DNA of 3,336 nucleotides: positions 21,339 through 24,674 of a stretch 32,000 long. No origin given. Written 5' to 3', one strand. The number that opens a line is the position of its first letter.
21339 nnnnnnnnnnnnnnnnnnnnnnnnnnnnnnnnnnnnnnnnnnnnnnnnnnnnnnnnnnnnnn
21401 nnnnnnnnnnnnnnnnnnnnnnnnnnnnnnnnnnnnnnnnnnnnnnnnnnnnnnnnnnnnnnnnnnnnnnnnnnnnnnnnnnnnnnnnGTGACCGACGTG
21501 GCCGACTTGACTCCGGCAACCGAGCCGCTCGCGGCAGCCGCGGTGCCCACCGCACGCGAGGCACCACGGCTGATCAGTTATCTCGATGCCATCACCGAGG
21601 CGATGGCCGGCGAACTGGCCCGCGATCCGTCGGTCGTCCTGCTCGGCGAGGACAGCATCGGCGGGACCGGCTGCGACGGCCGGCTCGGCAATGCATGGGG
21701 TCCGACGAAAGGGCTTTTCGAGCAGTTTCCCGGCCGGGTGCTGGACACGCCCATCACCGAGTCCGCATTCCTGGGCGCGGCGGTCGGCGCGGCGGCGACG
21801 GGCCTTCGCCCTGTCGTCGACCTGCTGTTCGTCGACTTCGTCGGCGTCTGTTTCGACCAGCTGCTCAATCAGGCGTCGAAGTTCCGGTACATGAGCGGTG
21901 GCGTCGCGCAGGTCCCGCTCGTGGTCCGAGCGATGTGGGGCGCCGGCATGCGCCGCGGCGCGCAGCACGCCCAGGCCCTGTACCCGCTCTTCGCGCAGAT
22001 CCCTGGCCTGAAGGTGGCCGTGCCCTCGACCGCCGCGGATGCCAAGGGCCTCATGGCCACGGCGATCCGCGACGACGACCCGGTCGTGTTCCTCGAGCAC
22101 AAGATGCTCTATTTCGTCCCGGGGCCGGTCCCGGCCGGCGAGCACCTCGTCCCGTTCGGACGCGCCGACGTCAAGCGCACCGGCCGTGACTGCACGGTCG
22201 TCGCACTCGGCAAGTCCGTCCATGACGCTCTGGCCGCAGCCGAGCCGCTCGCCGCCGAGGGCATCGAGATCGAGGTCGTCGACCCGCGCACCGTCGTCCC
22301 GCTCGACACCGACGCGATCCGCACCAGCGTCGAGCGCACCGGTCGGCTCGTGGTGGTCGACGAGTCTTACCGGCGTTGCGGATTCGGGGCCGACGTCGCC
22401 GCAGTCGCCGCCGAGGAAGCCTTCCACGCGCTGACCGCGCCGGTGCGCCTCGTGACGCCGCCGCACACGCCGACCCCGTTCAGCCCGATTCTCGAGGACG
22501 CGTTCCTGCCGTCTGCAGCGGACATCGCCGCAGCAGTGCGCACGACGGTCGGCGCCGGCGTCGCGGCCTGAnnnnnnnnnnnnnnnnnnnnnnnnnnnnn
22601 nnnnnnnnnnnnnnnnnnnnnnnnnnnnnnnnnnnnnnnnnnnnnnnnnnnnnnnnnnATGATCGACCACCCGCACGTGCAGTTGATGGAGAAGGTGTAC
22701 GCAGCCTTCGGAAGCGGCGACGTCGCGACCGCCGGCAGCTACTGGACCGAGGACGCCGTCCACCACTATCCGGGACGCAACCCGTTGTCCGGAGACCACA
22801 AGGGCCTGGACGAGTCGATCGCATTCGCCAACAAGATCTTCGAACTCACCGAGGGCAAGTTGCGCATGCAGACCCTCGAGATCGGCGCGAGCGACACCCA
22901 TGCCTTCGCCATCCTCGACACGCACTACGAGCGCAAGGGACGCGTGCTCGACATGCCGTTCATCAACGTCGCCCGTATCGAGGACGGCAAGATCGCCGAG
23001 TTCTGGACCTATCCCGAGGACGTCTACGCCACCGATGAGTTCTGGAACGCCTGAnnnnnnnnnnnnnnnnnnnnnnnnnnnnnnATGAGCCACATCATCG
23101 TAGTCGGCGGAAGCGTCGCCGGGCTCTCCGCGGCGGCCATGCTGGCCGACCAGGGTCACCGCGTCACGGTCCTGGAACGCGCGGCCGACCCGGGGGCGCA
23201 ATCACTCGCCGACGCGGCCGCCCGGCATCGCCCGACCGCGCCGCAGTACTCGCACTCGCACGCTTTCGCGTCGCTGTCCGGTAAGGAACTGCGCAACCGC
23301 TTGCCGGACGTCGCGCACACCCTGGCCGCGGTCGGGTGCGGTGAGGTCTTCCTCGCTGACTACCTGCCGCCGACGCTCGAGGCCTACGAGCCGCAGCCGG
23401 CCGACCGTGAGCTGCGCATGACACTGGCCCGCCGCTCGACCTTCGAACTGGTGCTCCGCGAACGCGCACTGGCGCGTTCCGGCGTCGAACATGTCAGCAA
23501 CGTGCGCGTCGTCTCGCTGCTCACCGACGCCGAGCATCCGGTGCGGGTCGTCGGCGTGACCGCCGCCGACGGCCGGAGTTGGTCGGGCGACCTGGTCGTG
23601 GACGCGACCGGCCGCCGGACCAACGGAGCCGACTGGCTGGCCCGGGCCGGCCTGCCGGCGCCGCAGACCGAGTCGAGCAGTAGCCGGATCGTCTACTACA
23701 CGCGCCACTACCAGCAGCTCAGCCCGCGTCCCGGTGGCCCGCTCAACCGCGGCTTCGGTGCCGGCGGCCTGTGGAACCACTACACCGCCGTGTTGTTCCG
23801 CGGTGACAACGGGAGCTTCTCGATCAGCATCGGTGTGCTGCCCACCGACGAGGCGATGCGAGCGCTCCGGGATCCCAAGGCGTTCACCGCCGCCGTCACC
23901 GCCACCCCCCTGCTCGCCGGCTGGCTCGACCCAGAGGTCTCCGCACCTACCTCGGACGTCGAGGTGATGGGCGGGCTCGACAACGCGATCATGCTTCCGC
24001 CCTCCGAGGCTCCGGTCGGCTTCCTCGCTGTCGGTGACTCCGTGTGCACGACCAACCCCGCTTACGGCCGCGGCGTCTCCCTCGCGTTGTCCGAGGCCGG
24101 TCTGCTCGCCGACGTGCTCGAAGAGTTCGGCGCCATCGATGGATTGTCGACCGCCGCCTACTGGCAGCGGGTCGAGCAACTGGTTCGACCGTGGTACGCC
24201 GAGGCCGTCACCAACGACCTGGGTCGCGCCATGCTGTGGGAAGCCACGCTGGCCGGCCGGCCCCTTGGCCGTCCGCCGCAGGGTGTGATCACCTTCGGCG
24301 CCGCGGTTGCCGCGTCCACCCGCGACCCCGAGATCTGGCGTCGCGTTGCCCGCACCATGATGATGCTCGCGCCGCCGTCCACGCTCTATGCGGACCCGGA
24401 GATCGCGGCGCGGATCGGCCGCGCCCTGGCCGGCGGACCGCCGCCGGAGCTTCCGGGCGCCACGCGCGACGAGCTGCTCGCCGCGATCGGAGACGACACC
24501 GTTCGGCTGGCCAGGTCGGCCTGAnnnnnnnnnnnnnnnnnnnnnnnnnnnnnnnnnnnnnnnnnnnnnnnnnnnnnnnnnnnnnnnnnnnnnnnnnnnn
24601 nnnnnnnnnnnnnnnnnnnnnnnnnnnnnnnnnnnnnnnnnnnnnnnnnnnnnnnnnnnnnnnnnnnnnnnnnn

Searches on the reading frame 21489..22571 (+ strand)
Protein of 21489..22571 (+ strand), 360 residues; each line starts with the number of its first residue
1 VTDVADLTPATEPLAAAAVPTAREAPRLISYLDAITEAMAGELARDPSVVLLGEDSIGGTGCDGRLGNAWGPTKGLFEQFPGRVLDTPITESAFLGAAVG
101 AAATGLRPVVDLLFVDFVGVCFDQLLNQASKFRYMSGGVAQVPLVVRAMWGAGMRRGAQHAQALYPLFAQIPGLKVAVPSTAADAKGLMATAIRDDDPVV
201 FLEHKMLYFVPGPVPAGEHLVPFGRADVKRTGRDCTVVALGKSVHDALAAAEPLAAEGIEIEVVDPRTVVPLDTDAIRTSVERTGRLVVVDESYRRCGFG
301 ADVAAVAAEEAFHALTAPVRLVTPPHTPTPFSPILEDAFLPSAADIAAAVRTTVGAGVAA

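Call 8: search_protein_families(library=pfam, proteins=[window:21489-22571:+])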
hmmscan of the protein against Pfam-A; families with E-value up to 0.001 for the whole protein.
window:21489-22571:+ (360 aa): 4 families
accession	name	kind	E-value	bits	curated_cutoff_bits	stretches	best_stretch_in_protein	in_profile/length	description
PF02780.25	Transketolase_C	-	1.4e-40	138.5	25.9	1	224-346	1-124/124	Transketolase, C-terminal domain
PF02779.29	Transket_pyr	-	8.9e-39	133.3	27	1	29-208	3-172/174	Transketolase, pyrimidine binding domain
PF17147.9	PFOR_II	-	0.00085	20.1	27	0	234-305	2-76/102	Pyruvate:ferredoxin oxidoreductase core domain II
PF22613.1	Transketolase_C_1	-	0.00089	19.9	27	0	231-313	10-78/113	Transketolase-like TK C-terminal domain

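Call 50: search_protein_families(library=ncbifam, proteins=[window:21489-22571:+], max_evalue=0.00001)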
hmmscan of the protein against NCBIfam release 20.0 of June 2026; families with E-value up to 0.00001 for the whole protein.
window:21489-22571:+ (360 aa): 7 families
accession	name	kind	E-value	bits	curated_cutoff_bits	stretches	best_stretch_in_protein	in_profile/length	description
NF006667.0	PRK09212.1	subfamily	1.3e-94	316.8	321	1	29-353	4-322/327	pyruvate dehydrogenase complex E1 component subunit beta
NF008854.0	PRK11892.1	equivalog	4.7e-93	312.4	454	1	29-353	142-461/464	pyruvate dehydrogenase complex E1 component subunit beta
NF004559.0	PRK05899.2-5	equivalog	5.3e-21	74.5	488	1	76-321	354-593/627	transketolase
TIGR00204.1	dxs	equivalog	1.2e-20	73.6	465.95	1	75-313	345-575/616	1-deoxy-D-xylulose-5-phosphate synthase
NF003933.0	PRK05444.2-2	equivalog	5.4e-14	51.6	395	1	75-313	328-563/606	1-deoxy-D-xylulose-5-phosphate synthase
NF008968.0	PRK12315.1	subfamily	6.5e-14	51.1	510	1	78-312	317-542/582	1-deoxy-D-xylulose-5-phosphate synthase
NF004556.0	PRK05899.2-2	equivalog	8.3e-11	40.8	575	1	221-313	508-599/639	transketolase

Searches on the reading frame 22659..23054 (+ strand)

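Call 8: search_protein_families(library=pfam, proteins=[window:22659-23054:+])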
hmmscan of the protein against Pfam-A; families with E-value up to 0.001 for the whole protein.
window:22659-23054:+ (131 aa): 3 families
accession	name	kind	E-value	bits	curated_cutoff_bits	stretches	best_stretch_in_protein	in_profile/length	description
PF12680.13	SnoaL_2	-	4.7e-16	59.7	27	1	11-114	2-101/102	SnoaL-like domain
PF07366.18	SnoaL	-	3.4e-08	33.8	28.4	1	10-120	4-118/126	SnoaL-like polyketide cyclase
PF13474.12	SnoaL_3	-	4.8e-05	24.1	22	1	8-90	3-83/121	SnoaL-like domain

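Call 62: search_protein_families(library=ncbifam, proteins=[window:22659-23054:+], max_evalue=1)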
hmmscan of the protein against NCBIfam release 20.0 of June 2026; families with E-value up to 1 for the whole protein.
window:22659-23054:+ (131 aa): 3 families
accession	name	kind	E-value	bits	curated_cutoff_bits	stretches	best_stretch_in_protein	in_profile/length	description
NF006089.0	PRK08241.1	subfamily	4.1e-05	22.8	240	1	6-120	219-327/343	RNA polymerase subunit sigma-70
TIGR02960.1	SigX5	hypoth_equivalog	0.01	15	264.75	1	7-118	207-310/322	RNA polymerase sigma-70 factor, TIGR02960 family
TIGR02096.1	TIGR02096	subfamily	0.11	12.9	97.1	0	92-118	92-118/129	ketosteroid isomerase-related protein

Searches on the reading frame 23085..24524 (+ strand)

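Call 8: search_protein_families(library=pfam, proteins=[window:23085-24524:+])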
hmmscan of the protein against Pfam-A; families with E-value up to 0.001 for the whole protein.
window:23085-24524:+ (479 aa): 9 families
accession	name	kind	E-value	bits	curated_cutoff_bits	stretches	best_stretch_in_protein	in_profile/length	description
PF01266.30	DAO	-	1.3e-10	41.8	27.9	1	4-92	2-94/353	FAD dependent oxidoreductase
PF07992.20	Pyr_redox_2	-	4.1e-09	36.7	26.1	1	3-37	144-178/291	Pyridine nucleotide-disulphide oxidoreductase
PF12831.13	FAD_oxidored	-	2.2e-08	34.3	27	1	4-191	2-156/416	FAD dependent oxidoreductase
PF13450.12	NAD_binding_8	-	4.6e-08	33.7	21.9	1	6-43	1-38/68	NAD(P)-binding Rossmann-like domain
PF00070.33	Pyr_redox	-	7.4e-06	26.8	22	1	3-39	1-36/82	Pyridine nucleotide-disulphide oxidoreductase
PF04820.20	Trp_halogenase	-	8.4e-06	25.3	21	0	118-179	158-215/458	Tryptophan halogenase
PF01494.25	FAD_binding_3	-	1.6e-05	24.8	22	1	3-39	3-39/349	FAD binding domain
PF00890.30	FAD_binding_2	-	0.00015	21.6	20.4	0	4-35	2-33/414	FAD binding domain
PF01593.30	Amino_oxidase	-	0.00072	19.4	19.8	0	11-34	1-24/443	Flavin containing amine oxidoreductase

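Call 50: search_protein_families(library=ncbifam, proteins=[window:23085-24524:+], max_evalue=0.00001)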
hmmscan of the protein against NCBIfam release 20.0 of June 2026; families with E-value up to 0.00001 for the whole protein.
window:23085-24524:+ (479 aa): 19 families
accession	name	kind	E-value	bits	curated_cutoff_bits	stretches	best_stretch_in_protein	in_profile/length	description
NF005566.0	PRK07236.1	subfamily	1.5e-10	40.6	333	1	3-35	8-40/386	hypothetical protein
TIGR02032.1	GG-red-SF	subfamily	2.9e-09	37.1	158.8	1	4-200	3-167/297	geranylgeranyl reductase family protein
NF049967.1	QhpG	equivalog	3.8e-09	35.9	240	1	4-342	1-283/423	flavin-dependent monooxygenase QhpG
NF038174.1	maturase_GoxB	equivalog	1.9e-08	33.8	400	0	115-371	96-336/358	glycine oxidase maturase GoxB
NF053548.1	violacein_VioC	equivalog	2e-08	33.8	760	0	1-41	1-41/429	NADP-dependent violacein biosynthesis oxygenase VioC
NF005313.0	PRK06847.1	subfamily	4.1e-08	32.6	372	0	1-34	4-37/375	hypothetical protein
NF041080.1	DGGGPL_reductase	equivalog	9.9e-08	31.3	580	0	312-384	278-350/447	digeranylgeranylglycerophospholipid reductase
NF045637.1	carotdesatCrtDProt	equivalog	7.5e-07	28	580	1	4-39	1-36/485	1-hydroxycarotenoid 3,4-desaturase CrtD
TIGR02733.1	desat_CrtD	equivalog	7.6e-07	28.2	549.7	1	3-37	3-37/492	C-3',4' desaturase CrtD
TIGR01988.1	Ubi-OHases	subfamily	1.2e-06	27.6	224.65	0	3-180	1-166/387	ubiquinone biosynthesis hydroxylase, UbiH/UbiF/VisC/COQ6 family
NF005560.0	PRK07233.1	equivalog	1.2e-06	27.6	252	1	3-38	2-37/435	hypothetical protein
TIGR03997.1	mycofact_OYE_2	equivalog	1.2e-06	27.3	793.15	1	3-44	381-422/645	mycofactocin system FadH/OYE family oxidoreductase 2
NF006021.0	PRK08163.1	equivalog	3e-06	26.5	459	0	3-35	7-39/398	3-hydroxybenzoate 6-monooxygenase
NF045599.1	bili_reduct_long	exception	4.3e-06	25.3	750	1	3-39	383-419/641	bilirubin reductase, long form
NF058655.1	CrtID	equivalog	5.9e-06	25.4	640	1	4-39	1-36/478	bifunctional phytoene desaturase/3,4-desaturase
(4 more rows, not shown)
